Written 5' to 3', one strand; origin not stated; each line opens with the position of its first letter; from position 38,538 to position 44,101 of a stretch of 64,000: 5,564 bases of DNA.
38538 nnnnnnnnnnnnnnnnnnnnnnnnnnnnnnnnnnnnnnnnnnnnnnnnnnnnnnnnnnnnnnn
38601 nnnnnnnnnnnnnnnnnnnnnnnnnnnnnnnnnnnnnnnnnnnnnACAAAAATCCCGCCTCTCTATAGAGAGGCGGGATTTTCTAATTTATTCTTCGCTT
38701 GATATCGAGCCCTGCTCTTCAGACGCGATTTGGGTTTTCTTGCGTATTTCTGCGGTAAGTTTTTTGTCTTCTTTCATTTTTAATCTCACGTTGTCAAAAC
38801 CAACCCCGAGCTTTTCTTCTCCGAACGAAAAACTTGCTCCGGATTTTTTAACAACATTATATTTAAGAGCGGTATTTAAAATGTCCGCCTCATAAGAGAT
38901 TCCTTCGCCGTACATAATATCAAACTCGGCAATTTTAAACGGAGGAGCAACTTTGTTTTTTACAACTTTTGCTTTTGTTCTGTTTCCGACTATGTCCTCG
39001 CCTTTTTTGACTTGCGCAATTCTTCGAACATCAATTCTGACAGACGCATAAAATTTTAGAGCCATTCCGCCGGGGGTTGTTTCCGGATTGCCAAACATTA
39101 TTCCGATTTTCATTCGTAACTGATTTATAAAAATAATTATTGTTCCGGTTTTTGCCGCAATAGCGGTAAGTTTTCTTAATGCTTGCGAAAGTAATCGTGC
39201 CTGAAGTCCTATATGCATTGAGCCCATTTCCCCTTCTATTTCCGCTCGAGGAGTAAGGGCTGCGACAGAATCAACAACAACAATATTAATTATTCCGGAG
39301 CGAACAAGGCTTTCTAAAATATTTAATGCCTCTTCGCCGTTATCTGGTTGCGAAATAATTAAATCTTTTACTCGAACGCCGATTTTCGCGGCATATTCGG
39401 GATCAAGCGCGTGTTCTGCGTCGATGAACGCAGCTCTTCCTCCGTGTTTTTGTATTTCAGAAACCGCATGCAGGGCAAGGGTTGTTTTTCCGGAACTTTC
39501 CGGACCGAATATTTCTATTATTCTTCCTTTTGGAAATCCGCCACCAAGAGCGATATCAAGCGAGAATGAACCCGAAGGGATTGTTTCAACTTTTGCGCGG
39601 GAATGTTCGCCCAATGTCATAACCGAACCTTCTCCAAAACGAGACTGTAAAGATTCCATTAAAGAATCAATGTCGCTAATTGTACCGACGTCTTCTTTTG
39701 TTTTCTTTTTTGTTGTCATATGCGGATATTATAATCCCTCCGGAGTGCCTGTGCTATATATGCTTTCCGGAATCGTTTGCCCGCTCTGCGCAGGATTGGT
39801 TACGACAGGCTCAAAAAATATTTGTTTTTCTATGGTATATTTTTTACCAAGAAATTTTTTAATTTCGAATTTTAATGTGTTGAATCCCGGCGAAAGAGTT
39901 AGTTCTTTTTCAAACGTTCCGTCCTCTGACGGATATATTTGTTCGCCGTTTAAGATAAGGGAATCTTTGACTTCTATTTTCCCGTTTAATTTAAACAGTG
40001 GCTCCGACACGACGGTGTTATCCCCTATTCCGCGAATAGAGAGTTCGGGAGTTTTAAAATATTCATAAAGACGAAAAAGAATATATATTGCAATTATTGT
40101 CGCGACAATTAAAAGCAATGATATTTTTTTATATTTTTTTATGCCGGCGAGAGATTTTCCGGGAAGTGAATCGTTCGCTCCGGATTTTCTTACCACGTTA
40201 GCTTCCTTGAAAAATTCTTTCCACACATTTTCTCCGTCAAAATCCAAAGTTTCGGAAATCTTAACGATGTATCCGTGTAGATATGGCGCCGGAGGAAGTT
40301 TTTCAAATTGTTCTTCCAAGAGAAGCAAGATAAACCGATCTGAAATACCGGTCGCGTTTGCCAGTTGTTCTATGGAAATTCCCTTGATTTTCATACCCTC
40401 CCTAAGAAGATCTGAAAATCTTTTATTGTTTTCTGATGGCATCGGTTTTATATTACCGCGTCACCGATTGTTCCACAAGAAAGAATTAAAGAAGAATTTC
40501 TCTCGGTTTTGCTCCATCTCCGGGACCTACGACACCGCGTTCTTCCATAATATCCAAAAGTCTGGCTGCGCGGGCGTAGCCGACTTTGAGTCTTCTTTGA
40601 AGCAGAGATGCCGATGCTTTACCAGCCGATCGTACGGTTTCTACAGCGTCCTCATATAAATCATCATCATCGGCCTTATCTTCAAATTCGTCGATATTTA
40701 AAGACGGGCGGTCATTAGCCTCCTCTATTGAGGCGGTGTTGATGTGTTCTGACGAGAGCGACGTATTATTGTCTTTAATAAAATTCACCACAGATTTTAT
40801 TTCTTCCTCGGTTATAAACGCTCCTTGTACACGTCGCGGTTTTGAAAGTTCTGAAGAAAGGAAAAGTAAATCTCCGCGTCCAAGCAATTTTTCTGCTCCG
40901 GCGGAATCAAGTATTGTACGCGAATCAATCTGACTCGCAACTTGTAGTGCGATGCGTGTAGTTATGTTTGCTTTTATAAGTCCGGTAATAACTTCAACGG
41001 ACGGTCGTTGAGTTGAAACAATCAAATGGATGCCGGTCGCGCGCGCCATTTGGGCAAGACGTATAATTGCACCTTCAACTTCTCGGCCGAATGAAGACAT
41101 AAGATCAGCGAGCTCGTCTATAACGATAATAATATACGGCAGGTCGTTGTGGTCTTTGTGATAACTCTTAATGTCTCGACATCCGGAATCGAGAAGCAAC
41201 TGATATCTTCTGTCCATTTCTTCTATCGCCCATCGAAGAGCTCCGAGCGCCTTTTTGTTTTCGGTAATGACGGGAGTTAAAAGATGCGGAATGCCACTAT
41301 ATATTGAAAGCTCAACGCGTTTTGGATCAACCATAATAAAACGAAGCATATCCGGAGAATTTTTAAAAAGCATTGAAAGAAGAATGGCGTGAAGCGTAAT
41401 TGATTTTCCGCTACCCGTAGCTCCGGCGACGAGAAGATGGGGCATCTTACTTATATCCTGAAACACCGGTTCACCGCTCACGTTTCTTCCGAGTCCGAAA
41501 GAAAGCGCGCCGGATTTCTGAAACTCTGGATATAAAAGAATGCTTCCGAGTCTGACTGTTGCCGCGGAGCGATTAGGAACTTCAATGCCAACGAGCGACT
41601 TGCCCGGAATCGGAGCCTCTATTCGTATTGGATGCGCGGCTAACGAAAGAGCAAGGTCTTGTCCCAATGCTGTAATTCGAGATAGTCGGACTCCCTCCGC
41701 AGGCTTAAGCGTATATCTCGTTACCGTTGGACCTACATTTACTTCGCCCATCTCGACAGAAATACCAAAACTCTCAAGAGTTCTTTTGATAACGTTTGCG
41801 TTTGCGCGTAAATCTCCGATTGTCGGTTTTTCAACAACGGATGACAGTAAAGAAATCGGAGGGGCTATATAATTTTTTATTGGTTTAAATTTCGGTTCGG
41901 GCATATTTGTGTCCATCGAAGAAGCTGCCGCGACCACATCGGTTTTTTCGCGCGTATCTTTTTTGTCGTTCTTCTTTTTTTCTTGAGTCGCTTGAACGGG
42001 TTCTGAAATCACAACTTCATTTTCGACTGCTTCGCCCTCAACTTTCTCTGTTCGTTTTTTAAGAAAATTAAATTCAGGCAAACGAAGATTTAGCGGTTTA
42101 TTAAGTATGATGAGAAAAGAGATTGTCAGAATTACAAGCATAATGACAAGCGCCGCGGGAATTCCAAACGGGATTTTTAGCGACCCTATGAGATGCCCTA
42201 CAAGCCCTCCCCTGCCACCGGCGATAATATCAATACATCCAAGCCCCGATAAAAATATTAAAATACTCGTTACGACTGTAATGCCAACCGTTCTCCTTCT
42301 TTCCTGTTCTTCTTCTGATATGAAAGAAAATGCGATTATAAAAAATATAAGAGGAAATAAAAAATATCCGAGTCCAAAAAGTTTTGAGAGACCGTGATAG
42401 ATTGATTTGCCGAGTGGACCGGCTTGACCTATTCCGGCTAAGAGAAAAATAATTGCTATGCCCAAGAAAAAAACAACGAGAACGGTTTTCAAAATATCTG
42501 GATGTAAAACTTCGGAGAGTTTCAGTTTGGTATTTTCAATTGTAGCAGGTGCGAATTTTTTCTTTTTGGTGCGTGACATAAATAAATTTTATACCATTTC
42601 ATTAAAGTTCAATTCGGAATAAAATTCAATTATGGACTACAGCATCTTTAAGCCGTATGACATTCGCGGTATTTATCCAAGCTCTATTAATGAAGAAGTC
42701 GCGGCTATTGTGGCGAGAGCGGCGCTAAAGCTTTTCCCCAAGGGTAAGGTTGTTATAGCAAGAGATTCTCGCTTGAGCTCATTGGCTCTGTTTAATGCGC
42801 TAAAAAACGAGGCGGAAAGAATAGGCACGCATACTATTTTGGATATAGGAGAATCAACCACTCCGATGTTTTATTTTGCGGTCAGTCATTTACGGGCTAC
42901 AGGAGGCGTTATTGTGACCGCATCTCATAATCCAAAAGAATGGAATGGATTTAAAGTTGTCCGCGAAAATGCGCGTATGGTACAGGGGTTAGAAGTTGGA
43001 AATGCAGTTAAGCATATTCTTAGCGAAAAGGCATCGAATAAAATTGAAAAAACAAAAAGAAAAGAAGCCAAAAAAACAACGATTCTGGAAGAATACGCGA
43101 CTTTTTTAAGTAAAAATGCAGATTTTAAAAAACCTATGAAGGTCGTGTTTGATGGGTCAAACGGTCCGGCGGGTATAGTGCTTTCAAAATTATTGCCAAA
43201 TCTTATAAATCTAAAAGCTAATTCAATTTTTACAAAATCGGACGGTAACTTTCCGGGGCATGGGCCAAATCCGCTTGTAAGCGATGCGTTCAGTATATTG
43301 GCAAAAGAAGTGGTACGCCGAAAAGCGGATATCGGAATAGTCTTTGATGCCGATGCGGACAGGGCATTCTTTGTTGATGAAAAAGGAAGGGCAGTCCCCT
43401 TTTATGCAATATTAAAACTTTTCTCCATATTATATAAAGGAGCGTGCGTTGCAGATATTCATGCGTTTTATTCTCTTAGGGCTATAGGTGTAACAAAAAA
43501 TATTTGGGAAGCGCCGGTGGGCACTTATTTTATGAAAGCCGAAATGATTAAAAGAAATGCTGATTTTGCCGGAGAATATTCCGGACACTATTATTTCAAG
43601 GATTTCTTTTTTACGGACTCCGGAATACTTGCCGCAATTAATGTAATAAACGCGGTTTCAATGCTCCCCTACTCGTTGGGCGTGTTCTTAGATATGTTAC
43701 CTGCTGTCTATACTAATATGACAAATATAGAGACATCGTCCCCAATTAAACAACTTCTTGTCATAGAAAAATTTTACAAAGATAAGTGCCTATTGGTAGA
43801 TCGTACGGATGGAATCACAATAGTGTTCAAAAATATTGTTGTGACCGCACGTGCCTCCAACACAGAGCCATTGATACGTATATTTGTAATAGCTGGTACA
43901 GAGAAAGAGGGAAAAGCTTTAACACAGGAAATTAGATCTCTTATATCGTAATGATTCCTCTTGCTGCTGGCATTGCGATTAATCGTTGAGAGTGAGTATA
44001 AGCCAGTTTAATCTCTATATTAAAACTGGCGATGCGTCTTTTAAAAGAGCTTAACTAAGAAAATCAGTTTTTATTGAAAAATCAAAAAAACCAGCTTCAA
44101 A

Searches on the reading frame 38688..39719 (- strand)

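Call 104: search_protein_families(library=pfam, proteins=[window:38688-39719:-], max_evalue=0.0001)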
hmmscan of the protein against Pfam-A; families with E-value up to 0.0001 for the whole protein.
window:38688-39719:- (343 aa): 5 families
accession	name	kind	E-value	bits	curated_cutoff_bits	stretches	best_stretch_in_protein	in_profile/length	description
PF00154.27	RecA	-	3.7e-129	430.2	27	1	17-275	3-262/262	recA bacterial DNA recombination protein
PF08423.17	Rad51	-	8.4e-12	45.3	22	1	41-233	2-211/244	Rad51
PF21096.2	RecA_C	-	2.9e-11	43.8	27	1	279-328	2-51/57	RecA C-terminal domain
PF06745.19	ATPase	-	1.4e-06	28.3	26.6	1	50-103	4-58/231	KaiC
PF01637.24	ATPase_2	-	2e-05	25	33.2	1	66-201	21-119/225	ATPase domain predominantly from Archaea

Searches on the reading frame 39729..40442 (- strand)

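Call 104: search_protein_families(library=pfam, proteins=[window:39729-40442:-], max_evalue=0.0001)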
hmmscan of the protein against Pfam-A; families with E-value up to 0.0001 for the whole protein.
window:39729-40442:- (237 aa): 2 families
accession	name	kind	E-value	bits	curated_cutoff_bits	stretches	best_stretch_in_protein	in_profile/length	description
PF13413.12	HTH_25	-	1.7e-09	37.8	24.6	1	20-72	9-61/62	Helix-turn-helix domain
PF09136.16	Glucodextran_B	-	6.2e-06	26.5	27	1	132-210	1-81/83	Glucodextranase, domain B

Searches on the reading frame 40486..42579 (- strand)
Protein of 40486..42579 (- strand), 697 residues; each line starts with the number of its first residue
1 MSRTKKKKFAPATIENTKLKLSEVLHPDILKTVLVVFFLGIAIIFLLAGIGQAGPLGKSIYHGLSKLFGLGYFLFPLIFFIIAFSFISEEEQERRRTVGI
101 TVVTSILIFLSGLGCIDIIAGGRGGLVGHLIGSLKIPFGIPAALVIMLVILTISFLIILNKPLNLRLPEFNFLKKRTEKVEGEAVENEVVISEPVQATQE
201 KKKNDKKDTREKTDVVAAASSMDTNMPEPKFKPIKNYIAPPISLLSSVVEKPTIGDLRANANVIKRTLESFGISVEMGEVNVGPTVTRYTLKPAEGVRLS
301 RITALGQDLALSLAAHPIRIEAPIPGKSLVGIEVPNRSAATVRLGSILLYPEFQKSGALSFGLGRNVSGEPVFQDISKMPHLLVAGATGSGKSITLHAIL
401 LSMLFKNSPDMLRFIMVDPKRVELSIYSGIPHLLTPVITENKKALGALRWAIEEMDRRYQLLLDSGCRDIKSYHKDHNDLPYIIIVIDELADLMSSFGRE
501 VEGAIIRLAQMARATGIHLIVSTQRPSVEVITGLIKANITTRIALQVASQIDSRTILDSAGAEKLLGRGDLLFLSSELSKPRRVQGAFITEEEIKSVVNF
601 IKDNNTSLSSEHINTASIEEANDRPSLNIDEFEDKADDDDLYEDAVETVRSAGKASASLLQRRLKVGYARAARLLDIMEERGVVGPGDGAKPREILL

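Call 104: search_protein_families(library=pfam, proteins=[window:40486-42579:-], max_evalue=0.0001)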
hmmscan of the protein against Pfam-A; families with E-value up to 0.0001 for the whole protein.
window:40486-42579:- (697 aa): 4 families
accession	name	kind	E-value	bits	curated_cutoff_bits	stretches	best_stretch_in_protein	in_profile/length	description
PF01580.24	FtsK_SpoIIIE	-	5.5e-55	186.6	24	1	355-528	14-221/221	FtsK/SpoIIIE family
PF17854.6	FtsK_alpha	-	2.3e-28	98.8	22.9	1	240-336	2-101/101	FtsK alpha domain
PF09397.16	FtsK_gamma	-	3.1e-26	91.3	30.6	1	637-696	2-61/63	Ftsk gamma domain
PF13491.11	FtsK_4TM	-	4.5e-06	26.9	23.1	1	53-160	47-160/171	4TM region of DNA translocase FtsK/SpoIIIE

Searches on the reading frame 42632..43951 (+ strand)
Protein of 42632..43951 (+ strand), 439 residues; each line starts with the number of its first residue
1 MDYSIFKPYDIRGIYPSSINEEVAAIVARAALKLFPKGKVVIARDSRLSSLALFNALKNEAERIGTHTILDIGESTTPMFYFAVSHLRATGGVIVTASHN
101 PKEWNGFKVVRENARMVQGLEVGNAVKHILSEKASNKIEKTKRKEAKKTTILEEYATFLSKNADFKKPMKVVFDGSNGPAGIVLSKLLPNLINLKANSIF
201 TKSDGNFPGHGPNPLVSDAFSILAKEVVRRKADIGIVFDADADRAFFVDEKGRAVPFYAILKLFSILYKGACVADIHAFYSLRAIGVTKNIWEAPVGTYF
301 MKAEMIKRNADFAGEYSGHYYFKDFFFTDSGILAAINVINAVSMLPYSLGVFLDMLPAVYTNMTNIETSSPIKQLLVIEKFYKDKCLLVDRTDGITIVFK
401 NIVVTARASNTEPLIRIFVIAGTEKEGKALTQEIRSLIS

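Call 104: search_protein_families(library=pfam, proteins=[window:42632-43951:+], max_evalue=0.0001)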
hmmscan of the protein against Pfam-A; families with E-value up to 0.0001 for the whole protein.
window:42632-43951:+ (439 aa): 4 families
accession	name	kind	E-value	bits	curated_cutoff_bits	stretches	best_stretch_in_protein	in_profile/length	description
PF02878.22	PGM_PMM_I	-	2.6e-25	89.2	22.5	1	5-118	3-120/138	Phosphoglucomutase/phosphomannomutase, alpha/beta/alpha domain I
PF02879.22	PGM_PMM_II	-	6.5e-18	65.6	29.3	1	154-252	2-103/103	Phosphoglucomutase/phosphomannomutase, alpha/beta/alpha domain II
PF02880.22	PGM_PMM_III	-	4e-12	46.7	20.7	1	290-349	45-104/115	Phosphoglucomutase/phosphomannomutase, alpha/beta/alpha domain III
PF00408.26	PGM_PMM_IV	-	5.7e-06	26.7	23.1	1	379-435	16-66/68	Phosphoglucomutase/phosphomannomutase, C-terminal domain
